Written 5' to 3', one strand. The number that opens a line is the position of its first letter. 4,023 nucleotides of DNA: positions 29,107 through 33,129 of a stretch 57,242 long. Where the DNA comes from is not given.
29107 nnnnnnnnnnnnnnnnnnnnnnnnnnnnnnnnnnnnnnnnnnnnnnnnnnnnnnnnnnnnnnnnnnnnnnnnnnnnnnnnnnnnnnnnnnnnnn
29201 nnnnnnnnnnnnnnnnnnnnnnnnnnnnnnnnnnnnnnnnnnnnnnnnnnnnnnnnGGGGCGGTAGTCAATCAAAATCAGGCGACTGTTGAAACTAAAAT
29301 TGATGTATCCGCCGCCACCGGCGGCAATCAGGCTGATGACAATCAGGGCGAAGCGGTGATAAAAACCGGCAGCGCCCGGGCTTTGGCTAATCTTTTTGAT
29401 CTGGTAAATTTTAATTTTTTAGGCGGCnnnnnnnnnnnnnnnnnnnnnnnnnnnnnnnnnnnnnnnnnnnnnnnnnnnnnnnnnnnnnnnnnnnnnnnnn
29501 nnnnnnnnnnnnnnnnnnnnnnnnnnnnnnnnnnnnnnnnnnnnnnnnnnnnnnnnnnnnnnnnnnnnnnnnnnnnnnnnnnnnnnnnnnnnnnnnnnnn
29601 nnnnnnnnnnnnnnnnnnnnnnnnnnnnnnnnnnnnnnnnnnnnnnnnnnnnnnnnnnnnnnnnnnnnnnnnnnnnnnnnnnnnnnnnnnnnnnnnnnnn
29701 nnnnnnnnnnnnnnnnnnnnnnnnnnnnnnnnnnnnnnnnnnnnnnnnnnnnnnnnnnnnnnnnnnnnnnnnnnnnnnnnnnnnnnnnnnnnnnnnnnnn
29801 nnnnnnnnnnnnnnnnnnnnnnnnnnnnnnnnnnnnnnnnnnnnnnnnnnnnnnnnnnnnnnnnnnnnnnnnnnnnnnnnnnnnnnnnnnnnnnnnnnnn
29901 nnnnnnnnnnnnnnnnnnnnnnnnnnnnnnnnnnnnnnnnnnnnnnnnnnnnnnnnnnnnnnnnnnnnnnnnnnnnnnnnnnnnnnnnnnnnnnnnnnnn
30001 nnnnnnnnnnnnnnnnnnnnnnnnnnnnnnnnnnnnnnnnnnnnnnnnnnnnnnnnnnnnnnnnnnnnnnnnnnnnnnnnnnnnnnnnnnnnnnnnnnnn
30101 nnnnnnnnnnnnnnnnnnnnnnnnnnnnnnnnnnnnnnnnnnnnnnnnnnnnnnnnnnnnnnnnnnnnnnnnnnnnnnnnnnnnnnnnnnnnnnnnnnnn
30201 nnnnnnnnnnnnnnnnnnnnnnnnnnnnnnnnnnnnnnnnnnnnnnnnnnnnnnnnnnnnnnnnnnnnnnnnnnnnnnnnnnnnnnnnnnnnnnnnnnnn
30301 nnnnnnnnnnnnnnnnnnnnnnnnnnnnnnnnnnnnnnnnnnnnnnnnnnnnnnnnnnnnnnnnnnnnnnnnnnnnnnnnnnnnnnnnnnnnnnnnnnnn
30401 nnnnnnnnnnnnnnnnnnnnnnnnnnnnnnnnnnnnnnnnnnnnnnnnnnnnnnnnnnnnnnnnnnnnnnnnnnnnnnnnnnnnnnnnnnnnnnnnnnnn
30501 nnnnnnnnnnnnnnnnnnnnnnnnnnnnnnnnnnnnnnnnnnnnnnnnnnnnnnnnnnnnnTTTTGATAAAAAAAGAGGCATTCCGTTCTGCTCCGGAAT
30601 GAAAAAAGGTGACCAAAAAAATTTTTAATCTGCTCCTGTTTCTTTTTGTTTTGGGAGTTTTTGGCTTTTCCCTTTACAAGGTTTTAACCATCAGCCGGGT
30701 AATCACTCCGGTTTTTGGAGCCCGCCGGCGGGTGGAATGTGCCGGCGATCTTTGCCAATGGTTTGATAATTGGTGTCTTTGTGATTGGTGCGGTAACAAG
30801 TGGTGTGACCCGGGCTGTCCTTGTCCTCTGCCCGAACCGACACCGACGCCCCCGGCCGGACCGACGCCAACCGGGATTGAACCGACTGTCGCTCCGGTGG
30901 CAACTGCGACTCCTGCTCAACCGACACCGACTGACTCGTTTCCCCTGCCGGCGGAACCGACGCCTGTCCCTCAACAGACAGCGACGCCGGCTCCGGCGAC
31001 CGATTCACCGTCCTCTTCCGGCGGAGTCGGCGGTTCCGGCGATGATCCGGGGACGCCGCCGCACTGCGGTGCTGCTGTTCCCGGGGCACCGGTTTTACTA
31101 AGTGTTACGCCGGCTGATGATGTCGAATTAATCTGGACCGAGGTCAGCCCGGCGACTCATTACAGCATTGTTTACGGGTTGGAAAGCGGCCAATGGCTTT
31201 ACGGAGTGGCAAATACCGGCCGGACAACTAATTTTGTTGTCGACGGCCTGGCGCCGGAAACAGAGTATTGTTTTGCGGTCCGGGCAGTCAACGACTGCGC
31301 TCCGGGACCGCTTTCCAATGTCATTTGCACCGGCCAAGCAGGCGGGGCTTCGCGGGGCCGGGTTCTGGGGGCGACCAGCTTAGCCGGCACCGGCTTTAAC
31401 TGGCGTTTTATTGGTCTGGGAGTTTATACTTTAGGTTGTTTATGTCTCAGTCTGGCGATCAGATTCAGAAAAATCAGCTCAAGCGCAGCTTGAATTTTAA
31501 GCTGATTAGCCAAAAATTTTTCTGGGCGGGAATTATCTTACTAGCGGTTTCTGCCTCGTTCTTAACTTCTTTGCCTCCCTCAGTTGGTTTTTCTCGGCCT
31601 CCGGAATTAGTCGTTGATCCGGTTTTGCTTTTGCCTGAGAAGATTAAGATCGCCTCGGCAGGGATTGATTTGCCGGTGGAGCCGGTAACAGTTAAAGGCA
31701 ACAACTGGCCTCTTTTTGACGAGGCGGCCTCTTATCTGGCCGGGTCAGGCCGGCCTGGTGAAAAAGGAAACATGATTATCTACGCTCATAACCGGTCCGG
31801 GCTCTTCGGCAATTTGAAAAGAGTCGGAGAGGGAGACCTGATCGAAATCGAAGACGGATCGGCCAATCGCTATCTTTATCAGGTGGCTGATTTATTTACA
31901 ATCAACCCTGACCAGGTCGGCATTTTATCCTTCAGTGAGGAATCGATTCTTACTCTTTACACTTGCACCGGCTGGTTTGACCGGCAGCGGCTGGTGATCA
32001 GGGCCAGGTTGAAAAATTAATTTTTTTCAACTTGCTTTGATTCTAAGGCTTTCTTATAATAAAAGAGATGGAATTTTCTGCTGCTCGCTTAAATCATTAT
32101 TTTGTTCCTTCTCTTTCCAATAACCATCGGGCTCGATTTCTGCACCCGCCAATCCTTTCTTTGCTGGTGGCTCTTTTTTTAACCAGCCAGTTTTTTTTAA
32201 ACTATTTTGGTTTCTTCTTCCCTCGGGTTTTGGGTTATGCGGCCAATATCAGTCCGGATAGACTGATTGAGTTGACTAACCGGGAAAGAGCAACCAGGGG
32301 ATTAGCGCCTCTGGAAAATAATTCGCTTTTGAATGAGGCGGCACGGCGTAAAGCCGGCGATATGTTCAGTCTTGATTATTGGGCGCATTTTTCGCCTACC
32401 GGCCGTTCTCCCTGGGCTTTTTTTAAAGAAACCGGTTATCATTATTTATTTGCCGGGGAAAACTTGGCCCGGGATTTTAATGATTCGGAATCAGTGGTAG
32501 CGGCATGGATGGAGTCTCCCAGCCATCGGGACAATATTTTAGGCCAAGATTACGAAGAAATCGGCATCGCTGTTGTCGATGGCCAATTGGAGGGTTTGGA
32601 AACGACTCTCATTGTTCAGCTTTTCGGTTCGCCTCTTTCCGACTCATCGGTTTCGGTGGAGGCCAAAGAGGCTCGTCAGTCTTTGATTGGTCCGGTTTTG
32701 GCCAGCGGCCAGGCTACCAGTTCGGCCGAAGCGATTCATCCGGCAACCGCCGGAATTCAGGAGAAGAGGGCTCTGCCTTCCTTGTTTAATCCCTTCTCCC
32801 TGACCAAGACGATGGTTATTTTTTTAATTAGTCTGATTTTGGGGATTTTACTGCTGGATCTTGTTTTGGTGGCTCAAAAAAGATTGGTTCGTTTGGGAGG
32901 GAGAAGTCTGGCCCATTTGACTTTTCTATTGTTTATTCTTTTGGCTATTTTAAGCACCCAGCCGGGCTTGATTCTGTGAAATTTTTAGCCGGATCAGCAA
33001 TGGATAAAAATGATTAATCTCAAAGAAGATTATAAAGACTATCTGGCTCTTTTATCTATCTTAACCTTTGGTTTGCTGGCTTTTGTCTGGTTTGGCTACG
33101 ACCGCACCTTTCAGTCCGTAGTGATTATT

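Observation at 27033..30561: Pair of secreted proteins built from an uncharacterised Asn/Gly/Thr-rich repeat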

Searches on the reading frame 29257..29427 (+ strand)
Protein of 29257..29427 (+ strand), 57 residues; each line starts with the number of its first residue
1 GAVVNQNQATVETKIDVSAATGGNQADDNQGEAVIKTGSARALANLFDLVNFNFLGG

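Call 50: search_solved_structures(query=A5, max_evalue=10, show_alignments=2)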
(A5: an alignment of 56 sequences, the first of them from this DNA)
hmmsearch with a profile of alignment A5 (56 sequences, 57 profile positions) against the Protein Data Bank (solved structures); distinct sequences matched with E-value up to 10: 1.
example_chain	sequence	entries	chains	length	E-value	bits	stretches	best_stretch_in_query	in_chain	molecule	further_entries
7y9n_A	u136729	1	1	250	9.6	9.4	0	39-55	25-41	Spike protein S2',5HB-H2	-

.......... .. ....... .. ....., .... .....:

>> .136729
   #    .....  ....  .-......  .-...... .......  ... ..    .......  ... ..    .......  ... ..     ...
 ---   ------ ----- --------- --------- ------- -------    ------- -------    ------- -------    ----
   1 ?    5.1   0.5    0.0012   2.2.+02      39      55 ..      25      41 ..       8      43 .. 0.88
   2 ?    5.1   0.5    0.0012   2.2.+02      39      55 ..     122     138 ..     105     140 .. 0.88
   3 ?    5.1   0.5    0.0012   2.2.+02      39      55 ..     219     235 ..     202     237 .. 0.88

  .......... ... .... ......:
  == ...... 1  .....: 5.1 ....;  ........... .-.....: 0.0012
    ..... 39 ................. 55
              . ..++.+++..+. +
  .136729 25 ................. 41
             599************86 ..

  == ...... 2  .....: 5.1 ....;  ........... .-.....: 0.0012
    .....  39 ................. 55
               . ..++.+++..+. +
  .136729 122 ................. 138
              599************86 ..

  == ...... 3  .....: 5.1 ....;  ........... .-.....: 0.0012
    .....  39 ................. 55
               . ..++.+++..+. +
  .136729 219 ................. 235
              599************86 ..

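Call 54: search_protein_representatives(alignment_id=A5)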
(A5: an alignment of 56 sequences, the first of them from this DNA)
Query: 56 sequences, 57 profile positions. Proteins with E-value up to 0.001 (for the whole library): 3055; up to 1e-10: 1705; up to 1e-30: 553. The best 150 are listed.
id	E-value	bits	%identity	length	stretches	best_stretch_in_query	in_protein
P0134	6.4e-89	307.9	-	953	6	2-56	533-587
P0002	3.8e-87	302.2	-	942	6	2-57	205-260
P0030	1.1e-86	300.8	-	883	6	2-57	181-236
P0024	2.1e-84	293.4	-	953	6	2-56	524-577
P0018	1.3e-81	284.5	-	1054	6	3-57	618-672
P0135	1.4e-80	281.2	-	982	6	4-57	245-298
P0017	1.6e-80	281.0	-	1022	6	3-57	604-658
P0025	4.5e-76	266.7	-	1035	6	3-57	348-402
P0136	1.6e-73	258.5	-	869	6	2-57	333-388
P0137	4.5e-73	257.1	-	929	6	3-56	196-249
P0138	7.7e-72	253.2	-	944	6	2-56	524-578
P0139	1.0e-71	252.8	-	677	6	2-56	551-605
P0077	4.9e-71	250.6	-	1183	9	2-56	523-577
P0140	2.4e-70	248.4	-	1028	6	2-56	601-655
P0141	6.2e-70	247.1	-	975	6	2-57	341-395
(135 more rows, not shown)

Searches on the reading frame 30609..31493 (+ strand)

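Call 3: search_protein_families(library=pfam, proteins=[window:30609-31493:+], max_evalue=0.1)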
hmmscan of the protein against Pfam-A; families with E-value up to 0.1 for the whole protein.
window:30609-31493:+ (294 aa): 6 families
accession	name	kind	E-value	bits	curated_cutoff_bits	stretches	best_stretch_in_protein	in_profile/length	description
PF00041.27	fn3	-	1.2e-06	29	25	1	169-238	13-80/84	Fibronectin type III domain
PF09294.16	Interfer-bind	-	0.00042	21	21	1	175-241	35-101/104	Interferon-alpha/beta receptor, fibronectin type III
PF25814.1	fn3_SORL1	-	0.0018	18.7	27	1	169-239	15-83/90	SORL1-like, fn3 domain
PF16656.11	Pur_ac_phosph_N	-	0.0047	17.9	30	1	194-229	55-83/93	Purple acid Phosphatase, N-terminal domain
PF25059.1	FN3_DSCAM-DSCAML_C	-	0.0069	17.1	39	1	181-231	19-69/89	DSCAM/DSCAML C-terminal Fn3-like domain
PF09813.14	Coa3_cc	-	0.056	13.5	27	0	7-25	18-36/48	Cytochrome c oxidase assembly factor 3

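Call 4: search_protein_families(library=ncbifam, proteins=[window:30609-31493:+], max_evalue=0.1)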
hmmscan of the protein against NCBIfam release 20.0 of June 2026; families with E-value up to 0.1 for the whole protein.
window:30609-31493:+ (294 aa): 0 families

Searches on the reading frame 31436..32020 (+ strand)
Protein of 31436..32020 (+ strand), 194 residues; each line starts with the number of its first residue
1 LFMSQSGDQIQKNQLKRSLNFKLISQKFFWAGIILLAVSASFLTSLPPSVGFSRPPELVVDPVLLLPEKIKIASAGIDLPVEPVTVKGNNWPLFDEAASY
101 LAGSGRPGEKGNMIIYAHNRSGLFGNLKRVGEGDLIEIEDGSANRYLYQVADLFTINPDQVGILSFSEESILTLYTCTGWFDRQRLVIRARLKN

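Call 3: search_protein_families(library=pfam, proteins=[window:31436-32020:+], max_evalue=0.1)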
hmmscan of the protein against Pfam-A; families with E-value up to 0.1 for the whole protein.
window:31436-32020:+ (194 aa): 1 family
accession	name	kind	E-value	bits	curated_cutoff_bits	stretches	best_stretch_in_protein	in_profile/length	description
PF04203.18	Sortase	-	1.7e-19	70.2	26.6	1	70-192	1-124/125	Sortase domain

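Call 4: search_protein_families(library=ncbifam, proteins=[window:31436-32020:+], max_evalue=0.1)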
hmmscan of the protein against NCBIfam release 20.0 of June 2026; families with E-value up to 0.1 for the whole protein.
window:31436-32020:+ (194 aa): 7 families
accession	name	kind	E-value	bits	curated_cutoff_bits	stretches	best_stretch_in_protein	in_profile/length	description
TIGR01076.1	sortase_fam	subfamily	9.2e-09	35.2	39.35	1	70-189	3-124/136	sortase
NF033745.1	class_C_sortase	subfamily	3.3e-08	33.5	160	1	70-190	96-218/220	class C sortase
TIGR03784.1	marine_sortase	equivalog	3.7e-08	33.2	158.25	1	98-178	78-157/174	class GN sortase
NF033747.1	class_E_sortase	subfamily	8.4e-08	32.3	160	1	95-193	97-206/211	class E sortase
NF033746.1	class_D_sortase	subfamily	4.2e-07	29.9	165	1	94-178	33-115/135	class D sortase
NF058671.1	sortase_SrtD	exception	7.7e-07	29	140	1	97-177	90-168/187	class D sortase, LPxTATN-specific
NF033748.1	class_F_sortase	subfamily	1e-06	28.5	166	1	67-185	11-141/155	class F sortase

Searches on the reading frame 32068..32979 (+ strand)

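Call 3: search_protein_families(library=pfam, proteins=[window:32068-32979:+], max_evalue=0.1)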
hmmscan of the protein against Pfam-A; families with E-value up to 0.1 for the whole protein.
window:32068-32979:+ (303 aa): 1 family
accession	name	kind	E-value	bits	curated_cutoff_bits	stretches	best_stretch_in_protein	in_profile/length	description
PF00188.32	CAP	-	1e-16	62.3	21.1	1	68-172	2-105/117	Cysteine-rich secretory protein family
